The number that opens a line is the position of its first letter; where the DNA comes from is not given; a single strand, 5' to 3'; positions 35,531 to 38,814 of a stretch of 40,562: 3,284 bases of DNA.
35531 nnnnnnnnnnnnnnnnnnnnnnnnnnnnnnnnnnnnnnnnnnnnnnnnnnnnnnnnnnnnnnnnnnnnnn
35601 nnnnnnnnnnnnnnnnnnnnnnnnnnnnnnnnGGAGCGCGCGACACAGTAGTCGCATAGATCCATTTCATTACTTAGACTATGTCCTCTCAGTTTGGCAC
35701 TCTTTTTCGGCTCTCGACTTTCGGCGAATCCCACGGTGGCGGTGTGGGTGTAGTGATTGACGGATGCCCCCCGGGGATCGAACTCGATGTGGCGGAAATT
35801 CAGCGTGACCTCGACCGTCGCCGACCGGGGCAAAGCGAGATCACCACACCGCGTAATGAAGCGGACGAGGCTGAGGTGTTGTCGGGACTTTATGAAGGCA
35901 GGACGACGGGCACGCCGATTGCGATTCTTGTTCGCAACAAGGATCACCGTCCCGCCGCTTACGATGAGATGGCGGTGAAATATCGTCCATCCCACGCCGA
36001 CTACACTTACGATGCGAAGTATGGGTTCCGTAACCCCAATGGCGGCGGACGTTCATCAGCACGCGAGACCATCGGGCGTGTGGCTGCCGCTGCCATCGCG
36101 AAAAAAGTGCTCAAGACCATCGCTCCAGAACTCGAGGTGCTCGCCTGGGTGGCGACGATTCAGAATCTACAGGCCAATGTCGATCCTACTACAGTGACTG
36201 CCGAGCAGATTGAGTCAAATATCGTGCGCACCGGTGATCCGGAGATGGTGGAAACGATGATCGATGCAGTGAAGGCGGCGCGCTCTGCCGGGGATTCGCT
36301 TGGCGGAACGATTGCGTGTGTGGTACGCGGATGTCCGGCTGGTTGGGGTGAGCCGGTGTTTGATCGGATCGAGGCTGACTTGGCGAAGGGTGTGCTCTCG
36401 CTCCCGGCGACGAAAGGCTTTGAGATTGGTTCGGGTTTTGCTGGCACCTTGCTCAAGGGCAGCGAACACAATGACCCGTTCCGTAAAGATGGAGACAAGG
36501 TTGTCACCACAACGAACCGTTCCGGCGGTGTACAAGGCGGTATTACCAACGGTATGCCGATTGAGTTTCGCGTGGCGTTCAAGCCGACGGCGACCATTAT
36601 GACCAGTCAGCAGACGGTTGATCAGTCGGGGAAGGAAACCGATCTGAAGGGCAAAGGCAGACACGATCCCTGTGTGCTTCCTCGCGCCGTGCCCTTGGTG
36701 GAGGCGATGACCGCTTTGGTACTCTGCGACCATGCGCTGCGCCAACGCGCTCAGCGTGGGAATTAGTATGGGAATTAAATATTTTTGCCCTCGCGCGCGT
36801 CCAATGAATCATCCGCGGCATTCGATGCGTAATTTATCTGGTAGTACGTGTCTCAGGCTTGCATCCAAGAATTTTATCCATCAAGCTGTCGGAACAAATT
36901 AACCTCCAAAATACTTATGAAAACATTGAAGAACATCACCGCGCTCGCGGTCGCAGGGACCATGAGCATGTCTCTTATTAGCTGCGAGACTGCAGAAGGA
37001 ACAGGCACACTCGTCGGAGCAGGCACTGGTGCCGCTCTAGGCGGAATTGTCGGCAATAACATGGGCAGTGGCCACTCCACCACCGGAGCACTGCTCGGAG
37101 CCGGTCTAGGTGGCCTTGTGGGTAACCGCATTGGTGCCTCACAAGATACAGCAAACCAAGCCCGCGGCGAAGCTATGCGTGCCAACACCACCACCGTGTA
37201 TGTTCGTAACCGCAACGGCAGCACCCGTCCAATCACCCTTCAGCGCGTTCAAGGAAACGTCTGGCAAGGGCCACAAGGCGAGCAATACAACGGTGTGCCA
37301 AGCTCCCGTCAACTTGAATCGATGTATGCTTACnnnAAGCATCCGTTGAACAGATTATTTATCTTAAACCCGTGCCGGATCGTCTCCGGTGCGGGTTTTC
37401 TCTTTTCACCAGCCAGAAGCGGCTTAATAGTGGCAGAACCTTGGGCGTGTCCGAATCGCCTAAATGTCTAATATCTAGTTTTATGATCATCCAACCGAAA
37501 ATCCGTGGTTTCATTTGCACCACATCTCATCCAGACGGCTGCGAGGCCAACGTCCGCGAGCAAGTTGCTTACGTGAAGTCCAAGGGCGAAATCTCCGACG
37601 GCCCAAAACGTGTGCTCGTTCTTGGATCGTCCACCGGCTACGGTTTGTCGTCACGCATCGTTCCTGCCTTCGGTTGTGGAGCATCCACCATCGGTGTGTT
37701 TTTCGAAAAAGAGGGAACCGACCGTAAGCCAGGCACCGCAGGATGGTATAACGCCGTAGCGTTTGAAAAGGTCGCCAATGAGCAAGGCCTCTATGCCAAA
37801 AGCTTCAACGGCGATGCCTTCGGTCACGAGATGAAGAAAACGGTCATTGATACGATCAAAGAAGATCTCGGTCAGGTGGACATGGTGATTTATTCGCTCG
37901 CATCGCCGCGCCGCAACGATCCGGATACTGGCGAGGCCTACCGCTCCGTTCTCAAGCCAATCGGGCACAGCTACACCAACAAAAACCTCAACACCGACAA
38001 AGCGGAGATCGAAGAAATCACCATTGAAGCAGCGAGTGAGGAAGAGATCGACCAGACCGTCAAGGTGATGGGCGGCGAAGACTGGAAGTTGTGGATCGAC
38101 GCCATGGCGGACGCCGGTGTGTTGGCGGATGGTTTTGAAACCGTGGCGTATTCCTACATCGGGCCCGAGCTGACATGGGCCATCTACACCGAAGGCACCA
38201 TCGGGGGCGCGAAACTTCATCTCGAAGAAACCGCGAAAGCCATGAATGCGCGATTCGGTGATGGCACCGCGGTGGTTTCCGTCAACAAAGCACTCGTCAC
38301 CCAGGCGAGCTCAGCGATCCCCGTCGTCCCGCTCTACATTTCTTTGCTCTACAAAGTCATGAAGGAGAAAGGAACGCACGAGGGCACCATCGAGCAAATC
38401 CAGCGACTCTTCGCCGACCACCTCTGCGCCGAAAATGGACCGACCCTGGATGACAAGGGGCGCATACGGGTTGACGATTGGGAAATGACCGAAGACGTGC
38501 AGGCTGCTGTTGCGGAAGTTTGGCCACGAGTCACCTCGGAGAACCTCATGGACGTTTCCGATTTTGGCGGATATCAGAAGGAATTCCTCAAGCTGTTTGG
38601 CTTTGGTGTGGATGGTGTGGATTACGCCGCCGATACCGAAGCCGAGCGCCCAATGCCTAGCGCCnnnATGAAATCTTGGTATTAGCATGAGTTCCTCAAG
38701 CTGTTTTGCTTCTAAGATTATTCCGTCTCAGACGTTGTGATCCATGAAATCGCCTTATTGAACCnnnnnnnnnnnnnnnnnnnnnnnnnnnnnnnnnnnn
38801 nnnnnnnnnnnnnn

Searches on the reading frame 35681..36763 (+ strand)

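Call 91: search_protein_families(library=pfam, proteins=[window:35681-36763:+], max_evalue=0.001)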
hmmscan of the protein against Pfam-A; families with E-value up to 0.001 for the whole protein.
window:35681-36763:+ (361 aa): 1 family
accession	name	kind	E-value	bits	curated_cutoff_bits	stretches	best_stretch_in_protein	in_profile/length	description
PF01264.26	Chorismate_synt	-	2.1e-133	444.5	27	1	9-353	1-327/327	Chorismate synthase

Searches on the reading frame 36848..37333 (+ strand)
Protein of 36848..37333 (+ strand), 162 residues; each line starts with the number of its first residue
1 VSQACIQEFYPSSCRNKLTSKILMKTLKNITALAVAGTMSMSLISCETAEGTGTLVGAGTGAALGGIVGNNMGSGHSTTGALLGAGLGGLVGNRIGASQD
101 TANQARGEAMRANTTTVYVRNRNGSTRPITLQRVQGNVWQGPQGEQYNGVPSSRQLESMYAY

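Call 91: search_protein_families(library=pfam, proteins=[window:36848-37333:+], max_evalue=0.001)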
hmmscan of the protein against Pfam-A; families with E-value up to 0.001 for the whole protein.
window:36848-37333:+ (162 aa): 3 families
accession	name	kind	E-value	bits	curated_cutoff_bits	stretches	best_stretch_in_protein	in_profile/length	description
PF13488.11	Gly-zipper_Omp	-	4.1e-07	30.2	25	1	53-100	2-43/46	Glycine zipper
PF05433.20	Rick_17kDa_Anti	-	8.5e-07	29.2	24.2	1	57-96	2-43/43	Glycine zipper 2TM domain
PF13441.11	Gly-zipper_YMGG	-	0.0001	22.4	28.9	1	51-97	4-44/45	YMGG-like Gly-zipper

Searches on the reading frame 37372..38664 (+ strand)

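Call 91: search_protein_families(library=pfam, proteins=[window:37372-38664:+], max_evalue=0.001)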
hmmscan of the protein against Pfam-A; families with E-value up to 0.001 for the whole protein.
window:37372-38664:+ (431 aa): 3 families
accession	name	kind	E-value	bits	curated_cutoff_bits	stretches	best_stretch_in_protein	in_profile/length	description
PF12241.14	Enoyl_reductase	-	3.7e-113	377.1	22.1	1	119-351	1-235/236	Trans-2-enoyl-CoA reductase catalytic region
PF12242.14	Eno-Rase_NADH_b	-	1.7e-37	127.5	23.4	1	39-116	1-78/79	NAD(P)H binding domain of trans-2-enoyl-CoA reductase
PF07055.18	Eno-Rase_FAD_bd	-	1.9e-29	102.2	25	1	359-421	1-63/64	Enoyl reductase FAD binding domain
